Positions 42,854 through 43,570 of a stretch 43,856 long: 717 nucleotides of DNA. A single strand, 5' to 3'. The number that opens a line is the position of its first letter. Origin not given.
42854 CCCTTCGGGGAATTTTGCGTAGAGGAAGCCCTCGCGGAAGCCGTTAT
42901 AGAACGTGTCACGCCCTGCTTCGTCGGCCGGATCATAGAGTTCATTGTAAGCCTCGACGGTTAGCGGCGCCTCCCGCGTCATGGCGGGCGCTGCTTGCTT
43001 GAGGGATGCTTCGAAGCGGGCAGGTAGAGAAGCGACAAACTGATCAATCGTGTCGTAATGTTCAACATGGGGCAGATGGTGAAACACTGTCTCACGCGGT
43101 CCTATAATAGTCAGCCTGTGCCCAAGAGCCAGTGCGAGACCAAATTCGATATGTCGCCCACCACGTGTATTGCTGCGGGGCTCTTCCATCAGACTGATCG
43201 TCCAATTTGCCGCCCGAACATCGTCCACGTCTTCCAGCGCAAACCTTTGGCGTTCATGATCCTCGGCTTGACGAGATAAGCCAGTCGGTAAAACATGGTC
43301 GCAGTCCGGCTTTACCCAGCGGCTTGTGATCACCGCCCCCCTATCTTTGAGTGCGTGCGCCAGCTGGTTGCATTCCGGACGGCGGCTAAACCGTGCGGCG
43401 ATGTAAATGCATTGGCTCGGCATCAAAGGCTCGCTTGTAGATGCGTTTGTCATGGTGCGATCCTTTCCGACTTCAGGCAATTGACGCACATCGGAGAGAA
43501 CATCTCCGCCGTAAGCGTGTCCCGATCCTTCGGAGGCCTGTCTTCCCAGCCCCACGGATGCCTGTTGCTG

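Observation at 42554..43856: A translationally coupled PP-loop (PAPS-reductase family, Cys-rich) gene and a deoxyribosyltransferase-like fusion gene form a candidate nucleotide/DNA-modification or anti-defence pair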

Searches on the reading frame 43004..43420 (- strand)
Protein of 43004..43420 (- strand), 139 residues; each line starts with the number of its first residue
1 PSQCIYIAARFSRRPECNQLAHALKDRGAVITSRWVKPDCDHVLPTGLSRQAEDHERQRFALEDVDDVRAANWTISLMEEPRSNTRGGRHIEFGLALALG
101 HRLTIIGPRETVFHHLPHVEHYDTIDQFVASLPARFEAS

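Call 26: search_solved_structures(query=A3, max_evalue=10, show_alignments=3)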
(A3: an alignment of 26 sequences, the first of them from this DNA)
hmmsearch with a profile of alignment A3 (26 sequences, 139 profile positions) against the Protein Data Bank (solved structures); distinct sequences matched with E-value up to 10: 11.
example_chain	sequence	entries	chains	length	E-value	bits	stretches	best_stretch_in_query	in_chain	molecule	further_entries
8qc0_A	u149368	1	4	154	0.018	18.2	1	57-105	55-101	Nucleoside 2-deoxyribosyltransferase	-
8pqr_B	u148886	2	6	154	0.018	18.2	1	57-105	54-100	Nucleoside 2-deoxyribosyltransferase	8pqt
8rh3_A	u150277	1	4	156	0.019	18.2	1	57-105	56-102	Nucleoside 2-deoxyribosyltransferase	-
9emw_A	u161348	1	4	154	0.029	17.6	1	57-105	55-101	Nucleoside 2-deoxyribosyltransferase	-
9emx_A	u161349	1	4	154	0.031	17.4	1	58-105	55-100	Nucleoside 2-deoxyribosyltransferase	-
8pqq_C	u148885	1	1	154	0.14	15.3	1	57-105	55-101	Nucleoside 2-deoxyribosyltransferase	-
8pqq_A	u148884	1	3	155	0.14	15.3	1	57-105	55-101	Nucleoside 2-deoxyribosyltransferase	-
8pqp_A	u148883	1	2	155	0.17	15.1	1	57-105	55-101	Nucleoside 2-deoxyribosyltransferase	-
8pqs_A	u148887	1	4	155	0.26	14.5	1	57-105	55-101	Nucleoside 2-deoxyribosyltransferase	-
4jen_A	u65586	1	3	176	0.28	14.4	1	60-106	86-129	CMP N-GLYCOSIDASE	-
9xzp_A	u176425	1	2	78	0.95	12.7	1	18-78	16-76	De novo protein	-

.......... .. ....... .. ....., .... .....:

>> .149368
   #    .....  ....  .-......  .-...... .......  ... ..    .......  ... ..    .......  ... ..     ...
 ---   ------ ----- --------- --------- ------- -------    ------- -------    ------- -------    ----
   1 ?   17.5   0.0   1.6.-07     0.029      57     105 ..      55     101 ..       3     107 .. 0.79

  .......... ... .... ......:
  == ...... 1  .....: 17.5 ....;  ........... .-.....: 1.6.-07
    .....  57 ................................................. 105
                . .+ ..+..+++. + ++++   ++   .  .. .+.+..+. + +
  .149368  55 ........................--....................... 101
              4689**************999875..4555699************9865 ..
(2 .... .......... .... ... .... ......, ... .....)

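Call 27: find_related_loci(query=A3, collection=viral_contigs, flank=8000)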
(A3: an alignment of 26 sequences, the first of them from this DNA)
Query A3 (139 aa) in viral_contigs; peptide patterns used: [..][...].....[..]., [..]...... (x = any residue, [..] = any of these).
64 stretches matched a pattern; 28 encode a relative of the query (tblastn E <= 1e-3); 28 distinct loci.
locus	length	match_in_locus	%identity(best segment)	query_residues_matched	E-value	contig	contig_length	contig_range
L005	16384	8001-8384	78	5-132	3e-69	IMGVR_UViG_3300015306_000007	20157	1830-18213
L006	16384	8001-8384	71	4-131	4e-58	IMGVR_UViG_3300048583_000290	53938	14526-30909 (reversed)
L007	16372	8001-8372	71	5-128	3e-58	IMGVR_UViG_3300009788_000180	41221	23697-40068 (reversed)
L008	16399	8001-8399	65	6-138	2e-57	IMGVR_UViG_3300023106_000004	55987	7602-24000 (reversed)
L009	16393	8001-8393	63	5-135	1e-51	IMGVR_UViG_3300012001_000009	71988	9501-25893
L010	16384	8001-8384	60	5-132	2e-47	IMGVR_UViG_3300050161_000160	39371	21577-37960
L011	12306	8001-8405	56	5-132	1e-44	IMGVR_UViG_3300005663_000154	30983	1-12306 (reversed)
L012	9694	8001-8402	51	5-138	5e-39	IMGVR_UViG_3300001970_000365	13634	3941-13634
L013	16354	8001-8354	52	5-122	1e-36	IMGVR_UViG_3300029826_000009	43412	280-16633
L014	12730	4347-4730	50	5-131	2e-36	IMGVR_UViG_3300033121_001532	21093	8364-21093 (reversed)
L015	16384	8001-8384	51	5-132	5e-35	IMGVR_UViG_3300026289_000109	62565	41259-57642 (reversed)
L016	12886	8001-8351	50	5-122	2e-33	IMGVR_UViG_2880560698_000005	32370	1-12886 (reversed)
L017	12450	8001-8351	50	5-122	3e-33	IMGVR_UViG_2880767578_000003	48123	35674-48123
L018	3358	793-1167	46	5-129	2e-32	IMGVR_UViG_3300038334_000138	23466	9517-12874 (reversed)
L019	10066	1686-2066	47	5-132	2e-31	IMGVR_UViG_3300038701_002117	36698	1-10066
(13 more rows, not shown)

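Call 28: find_related_loci(query=A3, collection=genome_contigs, flank=8000)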
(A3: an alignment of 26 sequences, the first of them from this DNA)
Query A3 (139 aa) in genome_contigs; peptide patterns used: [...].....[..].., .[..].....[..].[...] (x = any residue, [..] = any of these).
71 stretches matched a pattern; 39 encode a relative of the query (tblastn E <= 1e-3); 39 distinct loci.
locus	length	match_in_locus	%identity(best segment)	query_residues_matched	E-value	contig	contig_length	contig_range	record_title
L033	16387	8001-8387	78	5-133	9e-70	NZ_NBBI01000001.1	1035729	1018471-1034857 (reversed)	Sphingomonas dokdonensis strain DSM 21029 SPDO_contig000001, whole genome shotgun sequence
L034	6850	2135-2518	62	5-132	3e-50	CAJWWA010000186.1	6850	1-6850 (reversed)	MAG TPA_asm: uncultured Halieaceae bacterium isolate ERR599053_bin.87_MetaBAT_v2.12.1_MAG genome assembly, contig: NODE_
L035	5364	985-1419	57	5-132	6e-49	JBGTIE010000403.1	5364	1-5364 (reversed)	MAG: Lysobacterales bacterium isolate JTS-RE256 k141_3374404, whole genome shotgun sequence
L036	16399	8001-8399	53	5-137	1e-41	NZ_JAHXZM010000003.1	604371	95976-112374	Sphingomonas citricola strain RHCKR47 NODE_3_length_604371_cov_63.273246, whole genome shotgun sequence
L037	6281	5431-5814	49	5-132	1e-31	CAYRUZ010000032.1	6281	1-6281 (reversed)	MAG TPA_asm: uncultured Candidatus Peribacteria bacterium isolate SRP278252_co2_241 genome assembly, contig: NODE_26733_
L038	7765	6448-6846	47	5-134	9e-31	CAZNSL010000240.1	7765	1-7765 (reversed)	MAG TPA_asm: uncultured Alcaligenaceae bacterium isolate SRP189682_co2_312 genome assembly, contig: NODE_19147_length_77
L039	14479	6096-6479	50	5-132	5e-36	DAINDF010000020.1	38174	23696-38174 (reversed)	MAG TPA_asm: Phycisphaerales bacterium isolate CTOTU46463 NODE_260_length_38174_cov_13.690417, whole genome shotgun sequ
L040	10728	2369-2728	47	5-122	3e-29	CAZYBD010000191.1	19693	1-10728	MAG TPA_asm: uncultured Dehalococcoidia bacterium isolate SRP092796_co2_757 genome assembly, contig: k141_6474299, whole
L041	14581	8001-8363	49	5-126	7e-29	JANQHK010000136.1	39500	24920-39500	MAG: Phycisphaeraceae bacterium isolate PL23b_bin.93 k99_3368777, whole genome shotgun sequence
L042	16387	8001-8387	47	5-133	3e-28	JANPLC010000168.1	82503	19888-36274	MAG: Planctomycetota bacterium isolate VAR_61_metabat_110 VAR_61_k141_4198835, whole genome shotgun sequence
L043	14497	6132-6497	43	5-133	7e-28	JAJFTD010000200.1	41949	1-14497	MAG: bacterium isolate bin.10 k141_4715636, whole genome shotgun sequence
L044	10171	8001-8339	50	5-116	6e-28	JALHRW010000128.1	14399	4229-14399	MAG: Planctomycetota bacterium isolate maxbin.317 c_000000016214, whole genome shotgun sequence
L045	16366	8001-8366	43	5-129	3e-27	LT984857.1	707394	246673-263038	uncultured Desulfobacterium sp. isolate TRIP AH-1 genome assembly, scaffold: PITCH_a_scaffold4, whole genome shotgun seq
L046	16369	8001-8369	43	5-131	4e-27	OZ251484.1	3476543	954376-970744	MAG: Dehalococcoidia bacterium isolate ef173376-b59c-4e26-81a4-37713676cc5d genome assembly, chromosome: 1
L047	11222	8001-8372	43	5-128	6e-27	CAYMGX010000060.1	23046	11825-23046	MAG TPA_asm: uncultured Fibrobacter sp. isolate SRP294416_co1_262 genome assembly, contig: NODE_4224_length_23046_cov_5.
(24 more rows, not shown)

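Call 67: search_protein_families(library=pfam, alignment_id=A3, max_evalue=1)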
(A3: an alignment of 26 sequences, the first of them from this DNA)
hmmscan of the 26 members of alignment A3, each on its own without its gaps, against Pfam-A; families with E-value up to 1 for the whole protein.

A. member 1, seq(139 aa): 2 families
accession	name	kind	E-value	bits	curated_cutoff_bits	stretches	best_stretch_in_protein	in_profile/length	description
PF05014.21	Nuc_deoxyrib_tr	-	0.0049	17.4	28.8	1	6-104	2-94/117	Nucleoside 2-deoxyribosyltransferase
PF15081.11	DUF4548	-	0.028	14.7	27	1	80-126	104-149/167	Domain of unknown function (DUF4548)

B. families by the number of members that match (of 26 scanned): 9 families
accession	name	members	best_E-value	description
PF05014.21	Nuc_deoxyrib_tr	23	2.6e-08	Nucleoside 2-deoxyribosyltransferase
PF15081.11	DUF4548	6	0.017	Domain of unknown function (DUF4548)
PF05036.18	SPOR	3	0.14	SPOR domain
PF15891.11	Nuc_deoxyri_tr2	2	0.00047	Nucleoside 2-deoxyribosyltransferase like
PF15915.11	BAT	1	0.034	GAF and HTH_10 associated domain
PF18545.6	HalOD1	1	0.035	Halobacterial output domain 1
PF09128.16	RGS-like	1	0.044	Regulator of G protein signalling-like domain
PF21996.1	HisZ-like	1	0.092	Histidyl-tRNA synthetase HisZ, C-terminal domain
PF14359.12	DUF4406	1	0.16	Domain of unknown function (DUF4406)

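Call 77: find_related_loci(query=A3, collection=metagenome_contigs, flank=6000)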
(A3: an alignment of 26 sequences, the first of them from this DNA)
Query A3 (139 aa) in metagenome_contigs; peptide patterns used: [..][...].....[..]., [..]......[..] (x = any residue, [..] = any of these).
599 stretches matched a pattern (row limit reached: there are more); 130 encode a relative of the query (tblastn E <= 1e-3); the best 80 are kept; 80 distinct loci.
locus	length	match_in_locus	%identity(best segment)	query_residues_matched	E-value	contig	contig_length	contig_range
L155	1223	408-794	82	5-133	1e-76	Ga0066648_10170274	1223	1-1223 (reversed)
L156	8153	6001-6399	78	2-134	1e-69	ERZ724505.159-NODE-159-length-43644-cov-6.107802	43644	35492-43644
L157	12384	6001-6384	78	5-132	3e-69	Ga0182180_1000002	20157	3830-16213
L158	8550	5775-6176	76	5-139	2e-68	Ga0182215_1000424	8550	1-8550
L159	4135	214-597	78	5-132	2e-66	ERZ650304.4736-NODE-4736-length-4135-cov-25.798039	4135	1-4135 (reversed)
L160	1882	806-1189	78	5-132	2e-68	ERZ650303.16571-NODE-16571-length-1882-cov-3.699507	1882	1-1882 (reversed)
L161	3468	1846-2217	74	5-128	3e-62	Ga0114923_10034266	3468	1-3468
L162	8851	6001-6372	73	5-128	8e-60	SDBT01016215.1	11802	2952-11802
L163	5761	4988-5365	70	5-130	2e-59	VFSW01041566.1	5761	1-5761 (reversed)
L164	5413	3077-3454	73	3-128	1e-59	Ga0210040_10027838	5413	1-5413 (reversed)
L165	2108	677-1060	69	5-132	2e-59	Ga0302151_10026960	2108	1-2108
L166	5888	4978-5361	69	5-132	1e-58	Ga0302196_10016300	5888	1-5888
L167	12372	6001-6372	71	5-128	3e-58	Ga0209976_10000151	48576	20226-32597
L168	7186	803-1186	68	5-132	3e-57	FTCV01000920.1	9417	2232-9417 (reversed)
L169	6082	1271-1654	68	5-132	3e-57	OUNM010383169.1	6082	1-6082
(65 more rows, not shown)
